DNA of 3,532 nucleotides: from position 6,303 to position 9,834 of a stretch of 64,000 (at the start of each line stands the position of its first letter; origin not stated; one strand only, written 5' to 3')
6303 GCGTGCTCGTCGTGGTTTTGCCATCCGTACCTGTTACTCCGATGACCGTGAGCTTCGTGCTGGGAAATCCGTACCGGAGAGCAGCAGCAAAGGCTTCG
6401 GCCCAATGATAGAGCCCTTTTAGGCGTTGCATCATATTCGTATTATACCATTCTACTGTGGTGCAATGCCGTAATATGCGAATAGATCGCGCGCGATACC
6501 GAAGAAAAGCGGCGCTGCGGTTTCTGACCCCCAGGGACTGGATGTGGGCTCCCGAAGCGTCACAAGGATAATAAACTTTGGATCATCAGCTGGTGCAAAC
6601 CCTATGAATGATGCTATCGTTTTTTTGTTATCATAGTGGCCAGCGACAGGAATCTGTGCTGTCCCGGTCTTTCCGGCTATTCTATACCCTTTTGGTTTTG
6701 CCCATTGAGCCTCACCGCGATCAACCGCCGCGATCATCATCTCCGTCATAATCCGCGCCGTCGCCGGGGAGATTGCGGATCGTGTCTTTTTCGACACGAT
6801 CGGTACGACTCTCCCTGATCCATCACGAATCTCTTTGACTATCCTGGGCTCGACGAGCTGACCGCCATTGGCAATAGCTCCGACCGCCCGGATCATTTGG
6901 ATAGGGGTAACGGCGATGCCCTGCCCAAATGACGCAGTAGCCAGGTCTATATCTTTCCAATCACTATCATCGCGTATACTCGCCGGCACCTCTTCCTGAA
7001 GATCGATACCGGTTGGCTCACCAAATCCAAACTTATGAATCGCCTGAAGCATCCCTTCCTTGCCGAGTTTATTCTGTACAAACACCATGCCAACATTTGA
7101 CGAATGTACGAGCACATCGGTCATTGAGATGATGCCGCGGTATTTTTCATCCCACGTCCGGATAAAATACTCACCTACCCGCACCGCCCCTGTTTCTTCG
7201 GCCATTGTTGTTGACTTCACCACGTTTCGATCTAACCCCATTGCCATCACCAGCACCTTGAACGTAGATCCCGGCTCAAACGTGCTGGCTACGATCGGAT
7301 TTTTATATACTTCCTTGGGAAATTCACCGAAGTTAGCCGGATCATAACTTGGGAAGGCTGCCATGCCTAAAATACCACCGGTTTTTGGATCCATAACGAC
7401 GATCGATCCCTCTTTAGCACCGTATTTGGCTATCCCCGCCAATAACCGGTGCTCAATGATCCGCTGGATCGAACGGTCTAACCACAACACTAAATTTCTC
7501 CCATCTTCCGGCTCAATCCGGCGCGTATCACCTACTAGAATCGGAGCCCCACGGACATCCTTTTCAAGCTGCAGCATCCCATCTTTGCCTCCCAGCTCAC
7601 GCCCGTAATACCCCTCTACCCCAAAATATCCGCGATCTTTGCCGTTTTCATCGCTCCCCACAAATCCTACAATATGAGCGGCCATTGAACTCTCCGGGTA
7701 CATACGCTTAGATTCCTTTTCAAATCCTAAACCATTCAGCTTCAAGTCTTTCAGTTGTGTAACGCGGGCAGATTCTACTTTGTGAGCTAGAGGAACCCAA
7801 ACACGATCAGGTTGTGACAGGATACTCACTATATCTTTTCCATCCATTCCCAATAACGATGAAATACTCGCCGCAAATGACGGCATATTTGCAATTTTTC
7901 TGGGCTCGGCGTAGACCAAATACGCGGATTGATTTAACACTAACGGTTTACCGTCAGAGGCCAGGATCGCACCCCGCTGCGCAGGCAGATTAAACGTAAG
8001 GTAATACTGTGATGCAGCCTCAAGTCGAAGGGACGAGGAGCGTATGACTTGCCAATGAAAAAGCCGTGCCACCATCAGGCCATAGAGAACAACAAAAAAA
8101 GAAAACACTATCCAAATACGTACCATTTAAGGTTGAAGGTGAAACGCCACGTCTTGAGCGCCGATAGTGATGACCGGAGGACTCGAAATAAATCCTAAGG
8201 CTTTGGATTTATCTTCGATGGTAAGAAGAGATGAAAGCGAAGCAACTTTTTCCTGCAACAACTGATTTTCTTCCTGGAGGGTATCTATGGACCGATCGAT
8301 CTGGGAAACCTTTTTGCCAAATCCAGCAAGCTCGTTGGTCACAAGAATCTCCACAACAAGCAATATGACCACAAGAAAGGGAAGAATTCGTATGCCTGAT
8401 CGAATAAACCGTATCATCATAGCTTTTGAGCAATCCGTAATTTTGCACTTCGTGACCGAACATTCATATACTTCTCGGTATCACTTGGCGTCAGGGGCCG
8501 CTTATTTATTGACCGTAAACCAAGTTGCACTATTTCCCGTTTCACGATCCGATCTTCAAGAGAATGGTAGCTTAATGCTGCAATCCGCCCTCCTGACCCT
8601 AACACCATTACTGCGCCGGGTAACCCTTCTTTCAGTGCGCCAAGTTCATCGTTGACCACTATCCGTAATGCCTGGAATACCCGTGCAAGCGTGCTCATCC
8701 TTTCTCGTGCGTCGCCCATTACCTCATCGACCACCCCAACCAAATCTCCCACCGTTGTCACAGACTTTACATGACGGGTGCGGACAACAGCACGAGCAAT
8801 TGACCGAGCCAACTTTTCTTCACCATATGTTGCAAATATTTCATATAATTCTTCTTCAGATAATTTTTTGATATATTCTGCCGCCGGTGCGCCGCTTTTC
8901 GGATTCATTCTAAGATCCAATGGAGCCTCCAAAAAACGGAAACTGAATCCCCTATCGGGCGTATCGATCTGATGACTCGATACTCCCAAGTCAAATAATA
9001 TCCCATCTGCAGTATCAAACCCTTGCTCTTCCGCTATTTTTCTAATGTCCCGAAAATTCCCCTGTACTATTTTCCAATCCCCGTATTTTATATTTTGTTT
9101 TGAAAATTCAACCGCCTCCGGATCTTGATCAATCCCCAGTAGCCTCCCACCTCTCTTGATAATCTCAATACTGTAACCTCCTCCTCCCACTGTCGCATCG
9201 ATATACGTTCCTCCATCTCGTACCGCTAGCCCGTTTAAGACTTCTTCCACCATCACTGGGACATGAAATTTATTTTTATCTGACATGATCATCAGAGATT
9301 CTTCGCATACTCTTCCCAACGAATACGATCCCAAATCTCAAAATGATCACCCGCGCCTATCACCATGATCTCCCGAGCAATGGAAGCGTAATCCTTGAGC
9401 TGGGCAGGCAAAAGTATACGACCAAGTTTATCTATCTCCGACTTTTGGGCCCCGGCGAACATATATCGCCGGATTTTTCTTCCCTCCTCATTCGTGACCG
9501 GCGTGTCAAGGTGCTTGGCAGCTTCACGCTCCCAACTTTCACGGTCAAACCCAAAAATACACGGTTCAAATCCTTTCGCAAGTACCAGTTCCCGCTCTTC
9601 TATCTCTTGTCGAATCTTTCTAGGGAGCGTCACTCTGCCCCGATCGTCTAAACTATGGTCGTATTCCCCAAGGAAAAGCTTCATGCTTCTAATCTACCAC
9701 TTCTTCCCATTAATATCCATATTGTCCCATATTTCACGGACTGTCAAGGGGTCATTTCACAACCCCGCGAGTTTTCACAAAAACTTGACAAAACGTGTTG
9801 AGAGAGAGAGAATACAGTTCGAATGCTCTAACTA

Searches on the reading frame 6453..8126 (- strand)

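Call 49: search_protein_families(library=pfam, proteins=[window:6453-8126:-], max_evalue=0.0001)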
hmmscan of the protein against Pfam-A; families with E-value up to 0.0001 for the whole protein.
window:6453-8126:- (557 aa): 2 families
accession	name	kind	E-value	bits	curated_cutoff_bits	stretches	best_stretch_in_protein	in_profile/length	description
PF00905.27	Transpeptidase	-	5.5e-77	259.3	22.1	1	240-541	1-294/299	Penicillin binding protein transpeptidase domain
PF03717.20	PBP_dimer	-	3.8e-19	70.2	24.4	1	47-196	2-176/180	Penicillin-binding Protein dimerisation domain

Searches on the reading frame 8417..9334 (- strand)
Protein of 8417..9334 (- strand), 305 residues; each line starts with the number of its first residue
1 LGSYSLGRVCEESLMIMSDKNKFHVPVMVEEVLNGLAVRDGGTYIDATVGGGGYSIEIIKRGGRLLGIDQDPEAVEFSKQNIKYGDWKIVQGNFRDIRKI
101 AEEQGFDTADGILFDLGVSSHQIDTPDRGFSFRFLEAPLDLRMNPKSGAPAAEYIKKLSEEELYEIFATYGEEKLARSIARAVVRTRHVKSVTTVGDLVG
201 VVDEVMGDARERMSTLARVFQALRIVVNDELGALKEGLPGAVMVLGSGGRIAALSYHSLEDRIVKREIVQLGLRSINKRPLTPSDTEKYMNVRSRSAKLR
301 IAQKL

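Call 49: search_protein_families(library=pfam, proteins=[window:8417-9334:-], max_evalue=0.0001)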
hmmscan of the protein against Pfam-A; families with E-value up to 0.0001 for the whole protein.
window:8417-9334:- (305 aa): 2 families
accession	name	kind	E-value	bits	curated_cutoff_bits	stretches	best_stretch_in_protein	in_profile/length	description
PF01795.25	Methyltransf_5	-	7.2e-85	285.6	27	1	23-304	3-308/309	MraW methylase family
PF13847.12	Methyltransf_31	-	9.1e-06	25.9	27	1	40-108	3-77/145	Methyltransferase domain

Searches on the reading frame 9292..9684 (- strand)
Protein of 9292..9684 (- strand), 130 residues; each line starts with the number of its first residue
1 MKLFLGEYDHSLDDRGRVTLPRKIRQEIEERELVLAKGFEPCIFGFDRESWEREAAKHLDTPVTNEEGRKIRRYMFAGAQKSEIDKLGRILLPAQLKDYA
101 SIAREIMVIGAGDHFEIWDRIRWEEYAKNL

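Call 83: search_protein_families(library=pfam, proteins=[window:9292-9684:-], max_evalue=0.01)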
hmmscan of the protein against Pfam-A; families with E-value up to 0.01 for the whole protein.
window:9292-9684:- (130 aa): 1 family
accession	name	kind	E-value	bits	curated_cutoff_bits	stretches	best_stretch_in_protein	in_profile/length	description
PF02381.23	MraZ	-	2e-33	114.6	23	2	75-129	1-55/72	MraZ protein, putative antitoxin-like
